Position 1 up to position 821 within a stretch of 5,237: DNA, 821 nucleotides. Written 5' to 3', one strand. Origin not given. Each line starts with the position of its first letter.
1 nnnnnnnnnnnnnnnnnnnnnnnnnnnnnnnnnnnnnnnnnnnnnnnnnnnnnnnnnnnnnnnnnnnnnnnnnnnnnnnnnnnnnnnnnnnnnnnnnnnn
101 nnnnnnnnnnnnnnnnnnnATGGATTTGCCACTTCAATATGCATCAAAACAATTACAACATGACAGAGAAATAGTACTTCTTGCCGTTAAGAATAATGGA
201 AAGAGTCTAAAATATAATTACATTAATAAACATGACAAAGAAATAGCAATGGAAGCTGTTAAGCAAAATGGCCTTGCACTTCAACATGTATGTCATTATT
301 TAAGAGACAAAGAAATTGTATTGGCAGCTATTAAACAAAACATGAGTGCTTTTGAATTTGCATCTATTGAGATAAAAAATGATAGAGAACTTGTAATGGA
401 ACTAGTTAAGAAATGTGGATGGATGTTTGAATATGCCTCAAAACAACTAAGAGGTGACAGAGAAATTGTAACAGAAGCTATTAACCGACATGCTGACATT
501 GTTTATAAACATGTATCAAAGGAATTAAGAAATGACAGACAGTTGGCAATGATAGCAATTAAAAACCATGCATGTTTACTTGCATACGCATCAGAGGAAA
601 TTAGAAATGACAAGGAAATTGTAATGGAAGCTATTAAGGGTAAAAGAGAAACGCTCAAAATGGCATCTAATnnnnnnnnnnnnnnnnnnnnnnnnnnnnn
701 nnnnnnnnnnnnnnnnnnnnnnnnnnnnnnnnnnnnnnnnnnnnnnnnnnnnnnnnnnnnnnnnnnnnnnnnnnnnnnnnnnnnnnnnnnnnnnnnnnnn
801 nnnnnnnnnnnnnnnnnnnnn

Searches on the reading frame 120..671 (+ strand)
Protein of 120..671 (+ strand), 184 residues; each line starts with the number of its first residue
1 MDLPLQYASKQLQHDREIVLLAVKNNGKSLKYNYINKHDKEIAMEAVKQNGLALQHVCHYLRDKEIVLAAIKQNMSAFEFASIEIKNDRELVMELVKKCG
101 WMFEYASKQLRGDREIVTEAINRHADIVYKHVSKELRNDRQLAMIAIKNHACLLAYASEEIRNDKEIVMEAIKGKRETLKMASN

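Call 7: search_protein_families(library=pfam, proteins=[window:120-671:+], max_evalue=0.1)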
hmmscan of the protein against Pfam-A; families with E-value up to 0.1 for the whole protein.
window:120-671:+ (184 aa): 3 families
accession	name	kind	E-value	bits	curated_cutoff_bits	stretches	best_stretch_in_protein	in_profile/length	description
PF13475.11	DUF4116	-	1e-84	278.3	24.9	6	63-111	1-49/49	Domain of unknown function (DUF4116)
PF01890.21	CbiG_C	-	0.025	15.5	27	0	77-109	34-66/117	Cobalamin synthesis G C-terminus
PF07892.16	DUF1667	-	0.099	13.1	27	0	155-182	5-32/82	Protein of unknown function (DUF1667)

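Call 36: find_homologous_proteins(query=window:120-671:+, max_evalue=1e-10)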
Query window:120-671:+ (184 aa): 340 proteins with E <= 1e-10 among 710 candidates; the best 120 are listed.
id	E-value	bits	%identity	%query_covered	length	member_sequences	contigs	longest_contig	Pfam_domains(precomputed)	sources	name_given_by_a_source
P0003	7.1e-48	181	31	98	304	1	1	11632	PF13475.12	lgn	-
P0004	6.9e-46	174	38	89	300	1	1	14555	PF13475.12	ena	-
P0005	2.0e-41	160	36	93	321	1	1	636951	PF13475.12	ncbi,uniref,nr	ncbi:hypothetical protein C9374_005282 [Naegleria lovaniensis]|uniref:DUF4116 domain-containing prot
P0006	7.9e-40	154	38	74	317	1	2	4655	PF13475.12,PF07603.18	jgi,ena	jgi:CxxC motif-containing protein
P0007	8.9e-40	154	38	93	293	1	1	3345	PF13475.12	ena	-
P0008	1.3e-39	154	43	60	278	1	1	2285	PF13475.12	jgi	-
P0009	2.8e-39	153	40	89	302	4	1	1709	PF13475.12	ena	-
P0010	9.5e-39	151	37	83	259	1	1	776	PF13475.12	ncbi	ncbi:uncharacterized protein METZ01_LOCUS445105, partial [marine metagenome]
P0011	4.7e-37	145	39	81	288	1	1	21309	PF13475.12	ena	-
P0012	5.4e-36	142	35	96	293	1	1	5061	PF13475.12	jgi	-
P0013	1.3e-34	137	31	90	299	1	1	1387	PF13475.12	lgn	-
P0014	2.4e-34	137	35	88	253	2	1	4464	PF13475.12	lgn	-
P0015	5.2e-34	136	36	89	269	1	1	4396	PF13475.12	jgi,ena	jgi:hypothetical protein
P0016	6.4e-34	135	41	81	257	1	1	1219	PF13475.12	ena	-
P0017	6.7e-34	135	38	76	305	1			PF13475.12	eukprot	eukprot:TRINITY_DN29491_c0_g1_i1.p1 TRINITY_DN29491_c0_g1~~TRINITY_DN29491_c0_g1_i1.p1 ORF type:comp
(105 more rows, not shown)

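Call 37: find_encoding_contigs(protein=P0005, flank=10000)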
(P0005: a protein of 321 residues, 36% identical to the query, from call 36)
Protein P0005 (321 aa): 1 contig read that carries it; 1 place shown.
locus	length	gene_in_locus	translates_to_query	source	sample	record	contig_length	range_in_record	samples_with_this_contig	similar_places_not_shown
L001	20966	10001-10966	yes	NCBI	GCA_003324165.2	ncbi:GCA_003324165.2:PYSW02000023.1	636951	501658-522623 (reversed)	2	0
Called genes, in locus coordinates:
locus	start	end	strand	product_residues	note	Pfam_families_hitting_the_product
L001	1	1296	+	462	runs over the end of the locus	PF19220:Rod_CreS (faint)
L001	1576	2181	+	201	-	-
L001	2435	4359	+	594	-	PF28559:TPR_SusR (faint), PF00515:TPR_1 (faint), PF07719:TPR_2 (faint), PF13176:TPR_7 (faint), PF13181:TPR_8 (faint), PF17874:TPR_MalT (weak), PF13374:TPR_10 (faint), PF13424:TPR_12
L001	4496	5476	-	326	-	PF00348:polyprenyl_synt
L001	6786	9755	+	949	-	PF13475:DUF4116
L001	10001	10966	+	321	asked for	PF13475:DUF4116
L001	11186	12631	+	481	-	-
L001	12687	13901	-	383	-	PF00069:Pkinase, PF07714:PK_Tyr_Ser-Thr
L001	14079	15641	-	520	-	-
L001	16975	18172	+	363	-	PF00561:Abhydrolase_1, PF02089:Palm_thioest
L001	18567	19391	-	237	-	PF01852:START (faint)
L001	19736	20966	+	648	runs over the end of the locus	PF03031:NIF, PF00533:BRCT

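Call 38: find_encoding_contigs(protein=P0003, flank=10000)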
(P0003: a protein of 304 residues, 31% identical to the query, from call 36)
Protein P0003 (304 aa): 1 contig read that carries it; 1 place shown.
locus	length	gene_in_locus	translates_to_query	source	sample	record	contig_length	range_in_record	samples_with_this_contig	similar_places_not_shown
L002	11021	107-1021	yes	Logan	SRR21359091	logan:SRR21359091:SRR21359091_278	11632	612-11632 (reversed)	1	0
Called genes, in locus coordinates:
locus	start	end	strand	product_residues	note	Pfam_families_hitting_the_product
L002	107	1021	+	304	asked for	PF13475:DUF4116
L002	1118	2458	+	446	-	-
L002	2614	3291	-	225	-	PF20582:UPF0758_N, PF04002:RadC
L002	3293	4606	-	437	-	PF13167:GTP-bdg_N, PF02492:cobW (faint), PF16360:GTP-bdg_M, PF03193:RsgA_GTPase (faint), PF00009:GTP_EFTU (faint), PF00350:Dynamin_N (faint), PF01926:MMR_HSR1, PF02421:FeoB_N (weak)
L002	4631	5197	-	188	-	PF00753:Lactamase_B (weak), PF12706:Lactamase_B_2, PF23023:Anti-Pycsar_Apyc1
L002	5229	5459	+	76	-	-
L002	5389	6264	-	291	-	PF01266:DAO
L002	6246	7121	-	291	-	-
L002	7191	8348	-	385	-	PF00285:Citrate_synt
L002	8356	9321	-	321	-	PF00056:Ldh_1_N, PF02866:Ldh_1_C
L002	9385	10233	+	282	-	PF00551:Formyl_trans_N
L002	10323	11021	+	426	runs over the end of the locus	PF13173:AAA_14, PF13635:DUF4143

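Call 64: find_encoding_contigs(protein=P0004, flank=10000)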
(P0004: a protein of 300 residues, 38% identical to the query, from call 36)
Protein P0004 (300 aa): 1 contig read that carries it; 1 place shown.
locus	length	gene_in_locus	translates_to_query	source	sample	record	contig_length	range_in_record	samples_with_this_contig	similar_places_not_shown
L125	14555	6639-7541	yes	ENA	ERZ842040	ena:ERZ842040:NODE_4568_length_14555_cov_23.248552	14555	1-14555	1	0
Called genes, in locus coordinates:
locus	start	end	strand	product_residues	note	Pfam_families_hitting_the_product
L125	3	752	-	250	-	?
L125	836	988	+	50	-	-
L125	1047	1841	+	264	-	-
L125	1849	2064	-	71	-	-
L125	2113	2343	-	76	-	-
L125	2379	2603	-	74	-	-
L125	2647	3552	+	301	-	PF01028:Topoisom_I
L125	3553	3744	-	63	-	-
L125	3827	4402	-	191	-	PF01066:CDP-OH_P_transf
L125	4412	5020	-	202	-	PF13639:zf-RING_2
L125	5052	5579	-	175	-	-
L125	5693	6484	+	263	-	PF24755:SpoVR_C (faint), PF13475:DUF4116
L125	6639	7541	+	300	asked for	PF13475:DUF4116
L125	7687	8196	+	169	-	PF13475:DUF4116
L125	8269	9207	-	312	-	-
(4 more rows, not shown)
